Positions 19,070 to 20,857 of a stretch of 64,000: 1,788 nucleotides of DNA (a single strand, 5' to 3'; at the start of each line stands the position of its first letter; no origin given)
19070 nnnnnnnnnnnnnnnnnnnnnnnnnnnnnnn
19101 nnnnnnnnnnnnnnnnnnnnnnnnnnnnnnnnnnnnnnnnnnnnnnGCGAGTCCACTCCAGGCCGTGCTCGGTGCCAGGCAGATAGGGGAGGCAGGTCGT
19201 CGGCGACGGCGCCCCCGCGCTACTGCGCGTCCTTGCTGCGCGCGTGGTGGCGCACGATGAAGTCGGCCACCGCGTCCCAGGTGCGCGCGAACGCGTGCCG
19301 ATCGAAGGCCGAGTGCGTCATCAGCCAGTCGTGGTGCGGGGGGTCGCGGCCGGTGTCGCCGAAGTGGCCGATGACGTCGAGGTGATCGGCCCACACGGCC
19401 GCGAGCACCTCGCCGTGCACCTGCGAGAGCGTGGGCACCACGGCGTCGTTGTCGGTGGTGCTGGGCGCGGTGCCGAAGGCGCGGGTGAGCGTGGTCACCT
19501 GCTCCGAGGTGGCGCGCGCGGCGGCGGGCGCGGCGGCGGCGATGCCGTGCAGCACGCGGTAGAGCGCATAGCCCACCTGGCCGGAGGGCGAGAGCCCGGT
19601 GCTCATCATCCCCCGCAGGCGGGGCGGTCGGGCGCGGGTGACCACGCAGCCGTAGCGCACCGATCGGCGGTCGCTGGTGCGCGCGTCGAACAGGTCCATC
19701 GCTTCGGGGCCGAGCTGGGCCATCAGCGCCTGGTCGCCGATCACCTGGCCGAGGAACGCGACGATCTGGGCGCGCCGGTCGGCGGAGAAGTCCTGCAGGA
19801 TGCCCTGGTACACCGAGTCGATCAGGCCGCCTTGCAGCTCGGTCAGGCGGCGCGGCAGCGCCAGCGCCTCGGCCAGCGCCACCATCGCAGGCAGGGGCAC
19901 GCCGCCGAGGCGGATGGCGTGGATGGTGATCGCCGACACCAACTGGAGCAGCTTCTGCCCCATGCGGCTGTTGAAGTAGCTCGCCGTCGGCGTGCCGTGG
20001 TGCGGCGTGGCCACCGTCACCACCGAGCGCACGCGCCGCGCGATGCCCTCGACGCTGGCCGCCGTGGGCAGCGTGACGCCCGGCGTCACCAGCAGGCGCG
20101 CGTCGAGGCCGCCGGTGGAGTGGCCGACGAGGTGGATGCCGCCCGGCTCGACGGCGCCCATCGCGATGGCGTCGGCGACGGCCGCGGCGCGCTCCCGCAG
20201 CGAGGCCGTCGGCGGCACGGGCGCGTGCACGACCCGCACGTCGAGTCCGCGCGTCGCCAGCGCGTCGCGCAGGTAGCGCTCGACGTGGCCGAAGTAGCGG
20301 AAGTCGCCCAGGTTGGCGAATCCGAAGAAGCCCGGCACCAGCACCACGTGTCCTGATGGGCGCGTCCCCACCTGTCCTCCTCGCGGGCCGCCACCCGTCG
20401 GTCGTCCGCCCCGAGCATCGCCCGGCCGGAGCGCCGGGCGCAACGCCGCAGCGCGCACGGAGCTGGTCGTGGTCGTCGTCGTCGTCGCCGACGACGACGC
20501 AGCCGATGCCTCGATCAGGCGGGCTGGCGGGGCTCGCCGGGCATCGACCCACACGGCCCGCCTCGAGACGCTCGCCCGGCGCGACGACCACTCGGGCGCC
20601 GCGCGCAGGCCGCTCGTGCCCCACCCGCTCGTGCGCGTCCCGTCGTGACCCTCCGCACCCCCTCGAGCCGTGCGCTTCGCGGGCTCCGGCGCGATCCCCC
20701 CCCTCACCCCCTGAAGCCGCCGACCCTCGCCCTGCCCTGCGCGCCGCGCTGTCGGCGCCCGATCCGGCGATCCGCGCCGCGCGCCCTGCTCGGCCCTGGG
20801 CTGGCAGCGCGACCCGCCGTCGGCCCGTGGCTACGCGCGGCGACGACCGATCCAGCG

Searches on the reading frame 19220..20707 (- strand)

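Call 47: search_protein_families(library=pfam, proteins=[window:19220-20707:-], max_evalue=0.01)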
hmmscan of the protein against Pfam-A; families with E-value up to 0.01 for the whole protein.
window:19220-20707:- (495 aa): 4 families
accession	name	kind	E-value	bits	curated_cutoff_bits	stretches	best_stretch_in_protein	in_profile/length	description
PF07819.20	PGAP1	-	0.0001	22.6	24.3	1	184-242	86-135/233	PGAP1-like alpha/beta domain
PF24096.1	DUF7379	-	0.00027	21.4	33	1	190-266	71-139/191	Domain of unknown function (DUF7379)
PF05057.20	DUF676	-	0.007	16.3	20.3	0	190-265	79-154/217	Putative serine esterase (DUF676)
PF02089.21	Palm_thioest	-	0.0097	16.1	26.8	0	172-245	56-119/254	Palmitoyl protein thioesterase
